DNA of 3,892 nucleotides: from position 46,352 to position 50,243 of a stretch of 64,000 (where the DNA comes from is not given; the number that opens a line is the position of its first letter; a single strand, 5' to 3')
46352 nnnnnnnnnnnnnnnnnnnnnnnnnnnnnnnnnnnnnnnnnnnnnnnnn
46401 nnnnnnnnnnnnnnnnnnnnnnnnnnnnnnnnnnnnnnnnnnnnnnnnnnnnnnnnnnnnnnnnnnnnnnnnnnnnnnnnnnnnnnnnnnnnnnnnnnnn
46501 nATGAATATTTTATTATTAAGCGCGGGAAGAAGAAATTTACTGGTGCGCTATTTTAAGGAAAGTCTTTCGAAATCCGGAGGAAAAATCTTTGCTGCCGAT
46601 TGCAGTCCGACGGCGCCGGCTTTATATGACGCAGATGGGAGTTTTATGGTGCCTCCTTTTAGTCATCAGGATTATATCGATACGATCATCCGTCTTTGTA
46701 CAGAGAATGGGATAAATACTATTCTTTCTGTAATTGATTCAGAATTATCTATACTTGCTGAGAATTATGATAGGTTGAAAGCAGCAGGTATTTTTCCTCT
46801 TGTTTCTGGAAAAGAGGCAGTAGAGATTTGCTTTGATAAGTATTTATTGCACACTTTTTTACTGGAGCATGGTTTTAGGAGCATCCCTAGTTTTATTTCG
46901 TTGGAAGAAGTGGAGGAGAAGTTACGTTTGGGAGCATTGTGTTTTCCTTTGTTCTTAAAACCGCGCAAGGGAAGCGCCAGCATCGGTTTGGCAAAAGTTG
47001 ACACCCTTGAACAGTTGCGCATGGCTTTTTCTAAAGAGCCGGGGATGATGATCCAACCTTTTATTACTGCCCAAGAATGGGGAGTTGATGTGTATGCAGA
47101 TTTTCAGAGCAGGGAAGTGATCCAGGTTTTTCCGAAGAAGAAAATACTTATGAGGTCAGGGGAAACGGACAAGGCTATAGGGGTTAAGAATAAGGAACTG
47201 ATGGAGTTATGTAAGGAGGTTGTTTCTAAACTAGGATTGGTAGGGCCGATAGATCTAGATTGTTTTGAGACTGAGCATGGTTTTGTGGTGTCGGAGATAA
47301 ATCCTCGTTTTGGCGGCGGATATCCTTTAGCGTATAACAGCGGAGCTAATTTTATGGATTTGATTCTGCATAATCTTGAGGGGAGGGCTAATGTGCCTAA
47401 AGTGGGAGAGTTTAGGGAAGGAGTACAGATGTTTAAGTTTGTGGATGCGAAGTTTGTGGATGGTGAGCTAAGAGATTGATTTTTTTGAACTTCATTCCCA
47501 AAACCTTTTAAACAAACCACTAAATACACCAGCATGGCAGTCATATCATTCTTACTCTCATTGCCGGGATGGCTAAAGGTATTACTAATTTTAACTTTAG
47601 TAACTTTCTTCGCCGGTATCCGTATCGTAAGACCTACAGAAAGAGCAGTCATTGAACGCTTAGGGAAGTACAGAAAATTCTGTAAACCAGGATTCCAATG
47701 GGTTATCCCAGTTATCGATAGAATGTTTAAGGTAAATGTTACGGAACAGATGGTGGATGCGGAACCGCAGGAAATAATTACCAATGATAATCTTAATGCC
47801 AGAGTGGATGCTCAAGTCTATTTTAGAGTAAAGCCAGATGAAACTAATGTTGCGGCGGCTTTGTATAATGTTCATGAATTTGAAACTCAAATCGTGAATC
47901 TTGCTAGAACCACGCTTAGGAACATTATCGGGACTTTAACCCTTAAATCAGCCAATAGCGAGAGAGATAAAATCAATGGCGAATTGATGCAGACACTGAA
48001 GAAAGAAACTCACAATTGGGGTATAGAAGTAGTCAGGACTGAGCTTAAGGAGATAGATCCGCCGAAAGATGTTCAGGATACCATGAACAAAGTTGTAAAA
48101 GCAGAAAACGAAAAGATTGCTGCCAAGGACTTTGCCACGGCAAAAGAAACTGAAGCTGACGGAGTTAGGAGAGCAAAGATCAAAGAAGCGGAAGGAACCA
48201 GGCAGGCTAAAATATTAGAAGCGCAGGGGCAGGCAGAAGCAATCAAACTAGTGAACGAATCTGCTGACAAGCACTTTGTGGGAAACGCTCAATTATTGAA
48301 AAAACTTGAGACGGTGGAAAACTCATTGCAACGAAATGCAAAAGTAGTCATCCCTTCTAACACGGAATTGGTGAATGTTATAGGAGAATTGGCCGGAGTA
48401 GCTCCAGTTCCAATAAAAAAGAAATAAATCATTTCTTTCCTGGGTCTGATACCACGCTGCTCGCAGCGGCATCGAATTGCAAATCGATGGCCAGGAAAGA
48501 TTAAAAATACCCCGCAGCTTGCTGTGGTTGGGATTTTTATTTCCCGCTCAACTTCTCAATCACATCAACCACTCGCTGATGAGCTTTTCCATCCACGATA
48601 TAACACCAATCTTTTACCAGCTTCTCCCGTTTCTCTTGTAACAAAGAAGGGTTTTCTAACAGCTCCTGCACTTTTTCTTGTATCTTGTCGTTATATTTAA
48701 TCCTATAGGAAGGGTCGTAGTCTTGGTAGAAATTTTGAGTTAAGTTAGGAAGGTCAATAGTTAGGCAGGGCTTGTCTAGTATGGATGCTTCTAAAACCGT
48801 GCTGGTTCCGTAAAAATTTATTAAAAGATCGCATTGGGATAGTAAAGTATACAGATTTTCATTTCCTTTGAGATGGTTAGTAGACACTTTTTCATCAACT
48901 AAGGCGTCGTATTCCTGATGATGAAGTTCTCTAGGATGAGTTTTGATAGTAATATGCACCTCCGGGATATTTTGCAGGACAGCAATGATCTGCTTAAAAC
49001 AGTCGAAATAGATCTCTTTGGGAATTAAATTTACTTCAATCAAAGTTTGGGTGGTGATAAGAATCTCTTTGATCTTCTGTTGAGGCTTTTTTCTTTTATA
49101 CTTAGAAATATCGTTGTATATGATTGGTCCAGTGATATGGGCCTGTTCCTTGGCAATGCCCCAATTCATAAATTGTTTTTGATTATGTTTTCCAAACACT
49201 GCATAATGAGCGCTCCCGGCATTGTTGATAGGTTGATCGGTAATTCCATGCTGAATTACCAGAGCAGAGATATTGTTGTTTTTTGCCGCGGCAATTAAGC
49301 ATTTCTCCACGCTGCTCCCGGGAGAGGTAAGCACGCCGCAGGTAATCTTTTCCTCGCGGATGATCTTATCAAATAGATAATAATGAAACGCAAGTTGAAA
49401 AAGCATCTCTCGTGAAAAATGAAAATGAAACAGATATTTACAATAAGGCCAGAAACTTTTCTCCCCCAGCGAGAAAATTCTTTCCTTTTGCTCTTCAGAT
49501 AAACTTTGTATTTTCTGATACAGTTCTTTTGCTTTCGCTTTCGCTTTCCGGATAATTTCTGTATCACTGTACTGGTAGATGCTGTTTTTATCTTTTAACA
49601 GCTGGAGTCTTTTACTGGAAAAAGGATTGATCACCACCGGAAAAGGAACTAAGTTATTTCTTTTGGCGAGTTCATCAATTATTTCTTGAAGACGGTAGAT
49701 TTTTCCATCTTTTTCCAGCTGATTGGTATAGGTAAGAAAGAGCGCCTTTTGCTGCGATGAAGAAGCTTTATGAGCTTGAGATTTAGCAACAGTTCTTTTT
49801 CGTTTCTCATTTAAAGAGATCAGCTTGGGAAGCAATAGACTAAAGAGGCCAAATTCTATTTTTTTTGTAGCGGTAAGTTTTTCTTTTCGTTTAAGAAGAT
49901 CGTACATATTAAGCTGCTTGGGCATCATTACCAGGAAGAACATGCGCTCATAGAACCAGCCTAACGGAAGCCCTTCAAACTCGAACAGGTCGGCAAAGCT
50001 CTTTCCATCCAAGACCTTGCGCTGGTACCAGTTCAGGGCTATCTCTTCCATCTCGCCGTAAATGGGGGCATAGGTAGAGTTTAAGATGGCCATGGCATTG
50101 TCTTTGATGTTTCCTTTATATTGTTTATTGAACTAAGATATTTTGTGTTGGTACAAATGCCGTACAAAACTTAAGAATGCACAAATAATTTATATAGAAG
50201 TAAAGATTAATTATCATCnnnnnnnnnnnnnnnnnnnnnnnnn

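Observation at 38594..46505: Acetamidino-nonulosonic acid module with two gene fusions (HisF-HisH; NeuA-NeuB)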

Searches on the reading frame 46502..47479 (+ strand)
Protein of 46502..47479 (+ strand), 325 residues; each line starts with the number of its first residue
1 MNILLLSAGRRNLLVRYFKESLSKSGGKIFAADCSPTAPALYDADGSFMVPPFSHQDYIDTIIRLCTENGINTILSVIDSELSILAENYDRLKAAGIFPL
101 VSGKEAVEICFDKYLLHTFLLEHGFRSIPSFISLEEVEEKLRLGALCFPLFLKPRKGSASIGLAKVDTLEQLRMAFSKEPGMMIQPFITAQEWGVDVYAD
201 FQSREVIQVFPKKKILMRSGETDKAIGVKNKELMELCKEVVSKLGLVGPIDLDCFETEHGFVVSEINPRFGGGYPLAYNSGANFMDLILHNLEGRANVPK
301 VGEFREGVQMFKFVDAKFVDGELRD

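Call 3: search_protein_families(library=pfam, proteins=[window:46502-47479:+])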
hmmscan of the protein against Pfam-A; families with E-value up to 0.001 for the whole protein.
window:46502-47479:+ (325 aa): 6 families
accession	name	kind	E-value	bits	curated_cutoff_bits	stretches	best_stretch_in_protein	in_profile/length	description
PF21360.3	PylC-like_N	-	7e-31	106.7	27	1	3-97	1-93/96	PylC-like, N-terminal domain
PF15632.11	ATPgrasp_Ter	-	1.6e-15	57.5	29.1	1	179-310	2-125/131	ATP-grasp in the biosynthetic pathway with Ter operon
PF02655.19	ATP-grasp_3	-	1.8e-13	51.3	23.2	1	110-272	1-159/160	ATP-grasp domain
PF07478.18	Dala_Dala_lig_C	-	3.8e-07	30.2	24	1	144-268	33-174/204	D-ala D-ala ligase C-terminus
PF13535.11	ATP-grasp_4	-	1.1e-06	28.8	27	0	182-272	55-155/160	ATP-grasp domain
PF02222.28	ATP-grasp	-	0.00013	22.1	27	1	202-269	95-162/179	ATP-grasp domain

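Call 4: search_protein_families(library=ncbifam, proteins=[window:46502-47479:+])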
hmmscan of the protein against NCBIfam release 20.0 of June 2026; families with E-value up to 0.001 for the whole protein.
window:46502-47479:+ (325 aa): 28 families (the best 25 are shown)
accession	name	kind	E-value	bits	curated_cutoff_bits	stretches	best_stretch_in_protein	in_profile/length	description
NF009406.0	PRK12767.1-5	equivalog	8.6e-112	373.4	271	1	1-317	3-318/327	carbamoyl phosphate synthase-like protein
NF009405.0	PRK12767.1-4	equivalog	2e-89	299.7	390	1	1-320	1-316/320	carbamoyl phosphate synthase-like protein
NF009404.0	PRK12767.1-3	equivalog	6.3e-81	271.9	316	1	1-312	1-326/344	carbamoyl phosphate synthase-like protein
NF009403.0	PRK12767.1-2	equivalog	1.7e-48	165.6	286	2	1-244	1-239/342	carbamoyl phosphate synthase-like protein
NF009402.0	PRK12767.1-1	equivalog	1.8e-42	145.3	218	1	23-292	26-298/329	carbamoyl phosphate synthase-like protein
NF002563.0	PRK02186.1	subfamily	7.5e-13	47.6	625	1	103-311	98-321/890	argininosuccinate lyase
TIGR01205.1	D_ala_D_alaTIGR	subfamily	2e-10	40.2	245.65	1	95-269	89-286/318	D-alanine--D-alanine ligase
NF011169.0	PRK14571.1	equivalog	3.3e-09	36.5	404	1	97-212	80-197/300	D-alanyl-alanine synthetase A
NF002527.0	PRK01966.1-3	equivalog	3.7e-09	36.2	310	1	103-199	109-212/332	D-alanine--D-alanine ligase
NF053643.1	Ddl_archaea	equivalog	7.2e-09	35.1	500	1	35-277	31-279/367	putative pseudomurein biosynthesis ATP-grasp protein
NF000207.3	D_ala_D_ser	equivalog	5.1e-08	32.4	520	1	105-194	124-220/342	D-alanine--D-serine ligase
NF002378.0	PRK01372.1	subfamily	1.6e-07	30.4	243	1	101-214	89-204/305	D-alanine--D-alanine ligase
TIGR03909.1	pyrrolys_PylC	equivalog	3.7e-07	29.2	248.3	1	148-294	125-279/374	3-methylornithine--L-lysine ligase PylC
NF000091.3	D_ala_D_ser_VanG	exception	9.5e-07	28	495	1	95-192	118-222/344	D-alanine--D-serine ligase VanG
NF000206.1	D_ala_D_lac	equivalog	1.7e-06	27.3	550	1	105-178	125-196/342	D-alanine--(R)-lactate ligase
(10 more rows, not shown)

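Call 52: search_solved_structures(query=window:46502-47476:+, max_evalue=0.001)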
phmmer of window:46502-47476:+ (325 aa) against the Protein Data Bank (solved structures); distinct sequences matched with E-value up to 0.001: 4.
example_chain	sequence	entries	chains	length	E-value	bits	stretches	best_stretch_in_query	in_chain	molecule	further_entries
2pn1_A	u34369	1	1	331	1.3e-79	271.2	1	3-314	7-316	Carbamoylphosphate synthase large subunit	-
3vpd_A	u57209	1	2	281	9.3e-05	25.2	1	92-268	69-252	Ribosomal protein S6 modification protein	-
3se7_A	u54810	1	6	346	0.00011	24.9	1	92-195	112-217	VanA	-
3r23_A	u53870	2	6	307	0.00039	23.1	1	103-242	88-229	D-alanine--D-alanine ligase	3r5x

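Call 63: find_homologous_proteins(query=window:46502-47476:+, max_evalue=1e-30)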
Query window:46502-47476:+ (325 aa): 5246 proteins with E <= 1e-30 among 7383 candidates; the best 120 are listed.
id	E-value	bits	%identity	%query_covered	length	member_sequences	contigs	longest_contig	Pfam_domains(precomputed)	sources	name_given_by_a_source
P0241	2.9e-214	728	100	100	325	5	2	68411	PF13535.12,PF15632.12,PF02655.20,PF21360.4,PF07478.19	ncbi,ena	-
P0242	8.2e-194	661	92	98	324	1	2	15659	PF13535.12,PF15632.12,PF02655.20,PF21360.4,PF07478.19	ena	-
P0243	7.0e-167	573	79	99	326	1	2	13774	PF13535.12,PF15632.12,PF02222.28,PF02655.20,PF21360.4,PF07478.19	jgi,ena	-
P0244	5.6e-164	563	78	99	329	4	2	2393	PF15632.12,PF02222.28,PF02655.20,PF21360.4,PF07478.19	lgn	-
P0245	2.4e-161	555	77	99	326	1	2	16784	PF15632.12,PF02655.20,PF21360.4,PF07478.19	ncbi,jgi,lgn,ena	-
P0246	7.4e-160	550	77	99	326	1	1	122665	PF13535.12,PF15632.12,PF02222.28,PF02655.20,PF21360.4,PF07478.19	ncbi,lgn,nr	ncbi:MAG: ATP-grasp domain-containing protein [Nanoarchaeota archaeon]|nr:ATP-grasp domain-containin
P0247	2.5e-156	538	73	99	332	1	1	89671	PF13535.12,PF15632.12,PF02655.20,PF21360.4,PF07478.19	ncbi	-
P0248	2.8e-155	535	72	99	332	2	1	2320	PF13535.12,PF15632.12,PF02222.28,PF02655.20,PF21360.4,PF07478.19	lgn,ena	-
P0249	9.4e-153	526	73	98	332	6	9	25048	PF13535.12,PF15632.12,PF02222.28,PF02655.20,PF21360.4,PF07478.19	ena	-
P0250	1.4e-152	526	71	99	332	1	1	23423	PF15632.12,PF02655.20,PF21360.4,PF07478.19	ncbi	-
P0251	8.3e-102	359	53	96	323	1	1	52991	PF13535.12,PF15632.12,PF02222.28,PF08443.17,PF02655.20,PF21360.4,PF07478.19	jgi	jgi:carbamoyl-phosphate synthase large subunit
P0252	9.6e-98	346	34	96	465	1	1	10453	PF15632.12,PF02655.20,PF21360.4,PF07478.19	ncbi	-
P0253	1.8e-97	345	50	96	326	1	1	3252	PF13535.12,PF15632.12,PF02222.28,PF08443.17,PF02655.20,PF21360.4,PF07478.19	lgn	-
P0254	1.5e-96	342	48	97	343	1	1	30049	PF13535.12,PF15632.12,PF02222.28,PF02655.20,PF21360.4,PF07478.19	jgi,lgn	-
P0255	5.3e-96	340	51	96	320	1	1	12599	PF13535.12,PF15632.12,PF02786.23,PF02222.28,PF08443.17,PF02655.20,PF21360.4,PF07478.19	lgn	-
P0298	6.5e-91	323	46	98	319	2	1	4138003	PF13535.12,PF15632.12,PF02655.20,PF21360.4,PF07478.19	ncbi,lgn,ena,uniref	ncbi:ATP-grasp domain-containing protein [Psychrobacillus sp. FSL H8-0484]|uniref:ATP-grasp domain-c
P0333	1.0e-88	316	46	98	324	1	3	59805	PF13535.12,PF15632.12,PF08443.17,PF02655.20,PF21360.4,PF07478.19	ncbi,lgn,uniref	ncbi:ATP-grasp domain-containing protein [Tissierella praeacuta]|uniref:ATP-grasp domain-containing 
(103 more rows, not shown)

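Call 64: find_encoding_contigs(protein=P0298, flank=10000, max_places=1)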
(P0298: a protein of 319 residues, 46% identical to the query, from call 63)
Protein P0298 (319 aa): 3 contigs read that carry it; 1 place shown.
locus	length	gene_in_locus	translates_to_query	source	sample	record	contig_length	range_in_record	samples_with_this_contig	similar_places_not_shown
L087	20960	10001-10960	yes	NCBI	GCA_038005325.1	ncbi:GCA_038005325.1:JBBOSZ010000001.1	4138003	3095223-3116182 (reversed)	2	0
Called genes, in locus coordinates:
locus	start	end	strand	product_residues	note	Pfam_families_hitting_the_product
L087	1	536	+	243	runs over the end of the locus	-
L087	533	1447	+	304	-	PF21711:DCTN5 (faint), PF25087:GMPPB_C (weak), PF14602:Hexapep_2 (faint), PF00132:Hexapep, PF25084:LbH_EIF2B, PF00132:Hexapep (weak)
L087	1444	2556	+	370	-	PF01408:GFO_IDH_MocA, PF02894:GFO_IDH_MocA_C, PF22725:GFO_IDH_MocA_C3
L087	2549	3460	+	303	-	PF02388:FemAB (faint), PF13480:Acetyltransf_6 (weak)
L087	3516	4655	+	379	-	PF01041:DegT_DnrJ_EryC1, PF00155:Aminotran_1_2, PF01212:Beta_elim_lyase (faint)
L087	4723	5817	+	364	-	PF13439:Glyco_transf_4, PF00534:Glycos_transf_1, PF13692:Glyco_trans_1_4, PF13524:Glyco_trans_1_2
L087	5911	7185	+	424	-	PF04932:Wzy_C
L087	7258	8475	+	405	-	-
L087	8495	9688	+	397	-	PF02784:Orn_Arg_deC_N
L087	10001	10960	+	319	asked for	PF21360:PylC-like_N, PF02655:ATP-grasp_3, PF07478:Dala_Dala_lig_C (weak), PF13535:ATP-grasp_4 (faint), PF15632:ATPgrasp_Ter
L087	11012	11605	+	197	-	PF02397:Bac_transf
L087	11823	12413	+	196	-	-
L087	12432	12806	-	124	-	PF10370:Rv2993c-like_N (weak)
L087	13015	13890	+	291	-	PF02739:5_3_exonuc_N, PF01367:5_3_exonuc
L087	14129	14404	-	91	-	-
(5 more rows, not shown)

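Call 65: find_encoding_contigs(protein=P0333, flank=10000, max_places=1)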
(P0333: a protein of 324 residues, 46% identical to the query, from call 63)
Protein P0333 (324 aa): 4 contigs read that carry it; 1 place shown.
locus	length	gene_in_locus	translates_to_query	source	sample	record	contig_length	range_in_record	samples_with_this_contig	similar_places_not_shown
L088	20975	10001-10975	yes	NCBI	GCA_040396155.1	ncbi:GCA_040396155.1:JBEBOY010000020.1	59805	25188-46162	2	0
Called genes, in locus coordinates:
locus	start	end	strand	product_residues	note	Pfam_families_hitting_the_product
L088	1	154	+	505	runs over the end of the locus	PF00395:SLH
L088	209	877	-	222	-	-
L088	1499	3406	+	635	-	PF13727:CoA_binding_3, PF17836:PglD_N (weak), PF22674:C2185-like_N (weak), PF01073:3Beta_HSD, PF01370:Epimerase, PF02719:Polysacc_synt_2, PF04321:RmlD_sub_bind, PF16363:GDP_Man_Dehyd, +2 more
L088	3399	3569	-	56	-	-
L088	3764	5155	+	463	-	PF02706:Wzz, PF13807:GNVR, PF10609:ParA, PF13614:AAA_31, PF01656:CbiA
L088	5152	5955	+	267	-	PF19567:CpsB_CapC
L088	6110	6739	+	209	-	PF01047:MarR (weak), PF13412:HTH_24, PF22674:C2185-like_N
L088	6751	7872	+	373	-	PF00155:Aminotran_1_2 (weak), PF01041:DegT_DnrJ_EryC1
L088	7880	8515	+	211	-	PF02397:Bac_transf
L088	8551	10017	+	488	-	PF13302:Acetyltransf_3, PF00583:Acetyltransf_1, PF00291:PALP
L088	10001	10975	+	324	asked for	PF21360:PylC-like_N, PF02655:ATP-grasp_3, PF07478:Dala_Dala_lig_C (weak), PF08443:RimK (faint), PF13535:ATP-grasp_4 (faint), PF15632:ATPgrasp_Ter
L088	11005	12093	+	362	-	PF14397:ATPgrasp_ST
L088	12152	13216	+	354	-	PF01210:NAD_Gly3P_dh_N, PF02558:ApbA, PF03807:F420_oxidored (faint), PF02317:Octopine_DH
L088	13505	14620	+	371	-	PF13477:Glyco_trans_4_2, PF13439:Glyco_transf_4, PF13579:Glyco_trans_4_4, PF00534:Glycos_transf_1, PF13692:Glyco_trans_1_4, PF13524:Glyco_trans_1_2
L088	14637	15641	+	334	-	PF00106:adh_short (faint), PF01073:3Beta_HSD, PF01370:Epimerase, PF02719:Polysacc_synt_2, PF04321:RmlD_sub_bind, PF07993:NAD_binding_4 (faint), PF13460:NAD_binding_10 (weak), PF16363:GDP_Man_Dehyd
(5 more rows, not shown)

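Call 66: list_cluster_members(proteins=[P0241, P0001])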
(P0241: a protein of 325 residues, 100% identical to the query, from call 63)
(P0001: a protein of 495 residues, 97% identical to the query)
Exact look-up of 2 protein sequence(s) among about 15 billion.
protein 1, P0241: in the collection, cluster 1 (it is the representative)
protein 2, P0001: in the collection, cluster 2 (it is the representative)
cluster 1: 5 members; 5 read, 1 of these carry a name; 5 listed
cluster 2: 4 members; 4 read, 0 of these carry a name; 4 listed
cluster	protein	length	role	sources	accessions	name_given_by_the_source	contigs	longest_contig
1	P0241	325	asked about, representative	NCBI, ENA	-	-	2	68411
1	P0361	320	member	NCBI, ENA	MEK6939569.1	MAG: ATP-grasp domain-containing protein [Nanoarchaeota archaeon]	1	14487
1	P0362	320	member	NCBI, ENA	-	-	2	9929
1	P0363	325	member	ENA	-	-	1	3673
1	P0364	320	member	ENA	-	-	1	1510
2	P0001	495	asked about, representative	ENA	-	-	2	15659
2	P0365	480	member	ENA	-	-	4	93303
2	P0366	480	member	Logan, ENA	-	-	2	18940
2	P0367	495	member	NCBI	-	-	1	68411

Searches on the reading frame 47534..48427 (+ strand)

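Call 3: search_protein_families(library=pfam, proteins=[window:47534-48427:+])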
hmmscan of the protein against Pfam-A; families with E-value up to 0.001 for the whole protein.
window:47534-48427:+ (297 aa): 1 family
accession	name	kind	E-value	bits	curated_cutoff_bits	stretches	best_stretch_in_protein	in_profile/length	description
PF01145.31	Band_7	-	3.6e-39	135.1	23.6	1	31-202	2-173/176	SPFH domain / Band 7 family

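Call 4: search_protein_families(library=ncbifam, proteins=[window:47534-48427:+])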
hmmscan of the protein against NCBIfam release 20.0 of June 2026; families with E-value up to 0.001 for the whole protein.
window:47534-48427:+ (297 aa): 5 families
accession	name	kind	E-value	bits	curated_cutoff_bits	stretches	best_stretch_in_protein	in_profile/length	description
TIGR01933.1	hflK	equivalog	1.3e-30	106.7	159.4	1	29-278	1-252/261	FtsH protease activity modulator HflK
NF008181.0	PRK10930.1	equivalog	3.9e-18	65.4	660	1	27-277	95-347/419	FtsH protease activity modulator HflK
TIGR01932.1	hflC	equivalog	5.4e-18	64.9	134.4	2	16-138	8-137/318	protease modulator HflC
NF008259.0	PRK11029.1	equivalog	5.2e-13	48.7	427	1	159-275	198-317/334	protease modulator HflC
NF058507.1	FlotScfldFlot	equivalog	1.9e-07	30.5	700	1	43-175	47-184/477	flotillin lipid rafts scaffold protein FloT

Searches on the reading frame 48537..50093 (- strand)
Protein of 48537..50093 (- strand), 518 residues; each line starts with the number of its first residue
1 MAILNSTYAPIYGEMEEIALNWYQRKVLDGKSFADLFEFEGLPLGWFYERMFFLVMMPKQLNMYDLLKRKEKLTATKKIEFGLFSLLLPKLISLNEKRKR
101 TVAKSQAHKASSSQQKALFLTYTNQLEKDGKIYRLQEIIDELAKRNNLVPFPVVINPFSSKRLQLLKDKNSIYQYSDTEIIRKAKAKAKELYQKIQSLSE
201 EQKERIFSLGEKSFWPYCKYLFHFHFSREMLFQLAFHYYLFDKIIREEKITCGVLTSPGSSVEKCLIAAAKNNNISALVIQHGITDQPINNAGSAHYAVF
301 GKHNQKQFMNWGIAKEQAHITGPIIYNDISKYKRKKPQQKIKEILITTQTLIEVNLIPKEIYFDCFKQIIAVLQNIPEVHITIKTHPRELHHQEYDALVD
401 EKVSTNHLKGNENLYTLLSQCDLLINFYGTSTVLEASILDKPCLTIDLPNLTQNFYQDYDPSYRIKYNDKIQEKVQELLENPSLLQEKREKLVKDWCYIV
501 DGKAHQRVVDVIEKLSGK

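Call 8: search_protein_families(library=pfam, proteins=[window:48537-50093:-])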
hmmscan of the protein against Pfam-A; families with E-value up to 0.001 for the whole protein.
window:48537-50093:- (518 aa): 1 family
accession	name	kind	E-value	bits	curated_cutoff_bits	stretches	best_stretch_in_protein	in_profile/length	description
PF04464.20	Glyphos_transf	-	6e-06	25.9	22.1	1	377-513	227-366/367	CDP-Glycerol:Poly(glycerophosphate) glycerophosphotransferase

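Call 50: search_protein_families(library=ncbifam, max_evalue=1e-8, proteins=[window:48537-50093:-])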
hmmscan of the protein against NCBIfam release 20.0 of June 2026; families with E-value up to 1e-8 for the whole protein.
window:48537-50093:- (518 aa): 2 families
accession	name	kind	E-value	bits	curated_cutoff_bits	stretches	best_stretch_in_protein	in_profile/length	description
NF046086.1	BFO_1060_trans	domain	6.8e-20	71.5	200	1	366-515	207-363/365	BFO_1060 family glycosyltransferase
TIGR04396.2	surf_polysacc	subfamily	2.2e-15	56.8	125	1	359-516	204-363/427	surface carbohydrate biosynthesis protein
